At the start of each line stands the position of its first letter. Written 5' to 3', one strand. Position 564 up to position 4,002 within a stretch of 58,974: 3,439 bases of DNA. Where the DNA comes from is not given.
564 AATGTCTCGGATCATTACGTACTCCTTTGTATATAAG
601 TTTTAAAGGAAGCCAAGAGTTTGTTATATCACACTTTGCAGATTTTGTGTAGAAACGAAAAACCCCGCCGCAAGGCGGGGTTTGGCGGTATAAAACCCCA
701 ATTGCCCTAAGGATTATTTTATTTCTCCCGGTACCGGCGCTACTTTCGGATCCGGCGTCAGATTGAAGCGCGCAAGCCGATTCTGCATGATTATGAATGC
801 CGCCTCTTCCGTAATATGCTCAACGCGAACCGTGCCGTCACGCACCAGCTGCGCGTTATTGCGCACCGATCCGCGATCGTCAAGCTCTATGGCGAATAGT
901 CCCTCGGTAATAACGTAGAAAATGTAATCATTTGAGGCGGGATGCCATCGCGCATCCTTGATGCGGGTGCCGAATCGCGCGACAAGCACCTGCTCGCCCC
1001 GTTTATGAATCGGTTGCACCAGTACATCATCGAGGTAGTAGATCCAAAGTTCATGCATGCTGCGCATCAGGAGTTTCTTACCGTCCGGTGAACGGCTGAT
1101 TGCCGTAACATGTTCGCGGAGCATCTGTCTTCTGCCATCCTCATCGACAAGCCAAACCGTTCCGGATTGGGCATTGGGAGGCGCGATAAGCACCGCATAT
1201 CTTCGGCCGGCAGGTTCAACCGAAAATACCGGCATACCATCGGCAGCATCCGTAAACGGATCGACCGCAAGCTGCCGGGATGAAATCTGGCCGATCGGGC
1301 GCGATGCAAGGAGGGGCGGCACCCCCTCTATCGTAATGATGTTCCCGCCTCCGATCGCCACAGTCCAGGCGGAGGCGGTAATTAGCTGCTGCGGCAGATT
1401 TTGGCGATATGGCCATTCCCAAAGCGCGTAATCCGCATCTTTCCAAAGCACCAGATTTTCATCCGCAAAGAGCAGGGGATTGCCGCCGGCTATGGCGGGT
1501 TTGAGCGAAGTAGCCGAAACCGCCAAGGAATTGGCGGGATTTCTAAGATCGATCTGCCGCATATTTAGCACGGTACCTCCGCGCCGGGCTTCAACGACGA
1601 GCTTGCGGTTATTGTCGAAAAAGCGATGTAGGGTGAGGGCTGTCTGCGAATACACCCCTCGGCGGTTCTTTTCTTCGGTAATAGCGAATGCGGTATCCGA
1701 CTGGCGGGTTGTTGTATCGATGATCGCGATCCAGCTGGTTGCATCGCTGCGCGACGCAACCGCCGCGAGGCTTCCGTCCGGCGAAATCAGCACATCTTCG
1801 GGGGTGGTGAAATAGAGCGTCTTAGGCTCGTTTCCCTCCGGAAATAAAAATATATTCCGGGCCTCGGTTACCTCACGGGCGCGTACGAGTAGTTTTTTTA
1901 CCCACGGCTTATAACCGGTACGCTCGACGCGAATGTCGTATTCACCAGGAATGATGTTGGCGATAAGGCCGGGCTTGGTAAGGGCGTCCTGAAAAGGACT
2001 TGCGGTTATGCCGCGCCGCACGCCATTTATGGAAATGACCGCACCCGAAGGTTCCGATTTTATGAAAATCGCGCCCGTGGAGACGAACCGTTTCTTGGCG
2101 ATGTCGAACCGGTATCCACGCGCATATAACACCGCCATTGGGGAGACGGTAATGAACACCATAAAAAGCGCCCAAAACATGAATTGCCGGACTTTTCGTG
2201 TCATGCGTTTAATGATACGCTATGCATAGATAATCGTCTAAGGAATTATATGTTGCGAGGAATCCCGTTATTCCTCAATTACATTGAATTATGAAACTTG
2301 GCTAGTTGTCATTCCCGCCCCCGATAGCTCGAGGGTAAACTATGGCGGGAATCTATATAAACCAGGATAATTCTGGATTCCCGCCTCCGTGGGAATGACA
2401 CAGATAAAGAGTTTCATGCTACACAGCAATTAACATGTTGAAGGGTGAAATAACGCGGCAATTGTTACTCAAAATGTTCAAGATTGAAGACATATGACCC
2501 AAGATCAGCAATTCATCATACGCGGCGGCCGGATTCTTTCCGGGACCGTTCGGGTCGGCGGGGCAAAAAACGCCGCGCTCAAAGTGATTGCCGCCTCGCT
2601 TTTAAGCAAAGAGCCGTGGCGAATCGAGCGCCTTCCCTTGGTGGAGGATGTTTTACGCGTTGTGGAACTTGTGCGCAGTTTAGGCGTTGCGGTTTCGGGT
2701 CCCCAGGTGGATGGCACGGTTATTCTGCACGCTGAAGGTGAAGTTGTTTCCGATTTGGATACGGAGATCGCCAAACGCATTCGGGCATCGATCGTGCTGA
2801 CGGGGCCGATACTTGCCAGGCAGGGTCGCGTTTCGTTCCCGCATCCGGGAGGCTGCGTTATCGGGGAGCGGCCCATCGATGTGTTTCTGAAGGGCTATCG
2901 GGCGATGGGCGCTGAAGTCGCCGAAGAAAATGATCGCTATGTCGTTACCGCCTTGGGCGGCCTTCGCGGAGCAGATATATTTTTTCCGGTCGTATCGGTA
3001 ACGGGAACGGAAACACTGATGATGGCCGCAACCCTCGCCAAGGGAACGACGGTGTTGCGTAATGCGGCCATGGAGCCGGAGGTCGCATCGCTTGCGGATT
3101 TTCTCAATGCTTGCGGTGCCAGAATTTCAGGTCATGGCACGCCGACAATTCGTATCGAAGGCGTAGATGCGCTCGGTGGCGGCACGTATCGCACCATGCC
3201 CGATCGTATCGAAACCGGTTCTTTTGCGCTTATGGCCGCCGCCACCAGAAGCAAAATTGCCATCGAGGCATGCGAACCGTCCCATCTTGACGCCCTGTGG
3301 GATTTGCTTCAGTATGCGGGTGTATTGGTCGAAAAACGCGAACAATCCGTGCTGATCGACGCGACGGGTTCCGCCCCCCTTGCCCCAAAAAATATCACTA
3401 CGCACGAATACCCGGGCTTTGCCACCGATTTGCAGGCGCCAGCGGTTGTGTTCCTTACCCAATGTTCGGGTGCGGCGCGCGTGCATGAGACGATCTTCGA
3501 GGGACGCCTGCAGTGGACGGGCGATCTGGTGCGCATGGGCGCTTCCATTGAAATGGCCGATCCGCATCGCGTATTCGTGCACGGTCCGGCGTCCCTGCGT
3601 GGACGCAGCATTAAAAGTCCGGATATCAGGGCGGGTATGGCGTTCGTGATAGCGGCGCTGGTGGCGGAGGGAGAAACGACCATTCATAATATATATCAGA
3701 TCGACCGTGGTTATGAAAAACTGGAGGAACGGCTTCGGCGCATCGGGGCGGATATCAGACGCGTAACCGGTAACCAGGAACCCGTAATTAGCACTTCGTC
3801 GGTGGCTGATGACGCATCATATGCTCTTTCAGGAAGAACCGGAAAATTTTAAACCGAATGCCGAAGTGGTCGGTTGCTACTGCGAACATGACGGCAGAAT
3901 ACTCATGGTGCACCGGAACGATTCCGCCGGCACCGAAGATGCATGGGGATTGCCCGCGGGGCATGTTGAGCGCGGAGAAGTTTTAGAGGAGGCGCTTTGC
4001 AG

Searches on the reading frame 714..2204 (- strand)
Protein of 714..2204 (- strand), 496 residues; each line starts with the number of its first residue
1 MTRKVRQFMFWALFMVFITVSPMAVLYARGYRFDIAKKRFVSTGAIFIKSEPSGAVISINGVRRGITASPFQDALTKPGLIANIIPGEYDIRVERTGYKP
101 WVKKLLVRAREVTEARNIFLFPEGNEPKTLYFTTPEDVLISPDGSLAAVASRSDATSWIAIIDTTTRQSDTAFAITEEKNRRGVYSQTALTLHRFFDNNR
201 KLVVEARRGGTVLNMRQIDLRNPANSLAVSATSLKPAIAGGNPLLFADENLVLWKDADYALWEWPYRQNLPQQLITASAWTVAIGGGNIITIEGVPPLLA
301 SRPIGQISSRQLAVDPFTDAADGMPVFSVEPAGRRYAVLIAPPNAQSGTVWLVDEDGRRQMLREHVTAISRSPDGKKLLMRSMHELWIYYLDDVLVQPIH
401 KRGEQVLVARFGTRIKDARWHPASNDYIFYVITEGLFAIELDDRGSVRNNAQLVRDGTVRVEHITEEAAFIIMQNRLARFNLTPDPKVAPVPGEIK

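Call 25: search_protein_families(library=pfam, proteins=[window:714-2204:-], max_evalue=0.00001)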
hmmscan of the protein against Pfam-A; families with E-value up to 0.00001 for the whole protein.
window:714-2204:- (496 aa): 1 family
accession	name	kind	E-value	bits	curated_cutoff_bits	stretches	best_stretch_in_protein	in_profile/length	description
PF08308.17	PEGA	-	2.5e-08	34.1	20.8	1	44-115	2-63/71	PEGA domain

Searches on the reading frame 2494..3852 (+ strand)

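Call 25: search_protein_families(library=pfam, proteins=[window:2494-3852:+], max_evalue=0.00001)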
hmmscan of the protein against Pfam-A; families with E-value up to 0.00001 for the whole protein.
window:2494-3852:+ (452 aa): 1 family
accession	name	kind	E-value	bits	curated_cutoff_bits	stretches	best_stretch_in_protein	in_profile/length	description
PF00275.25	EPSP_synthase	-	1.7e-80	271.2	22.8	1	10-414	2-417/417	EPSP synthase (3-phosphoshikimate 1-carboxyvinyltransferase)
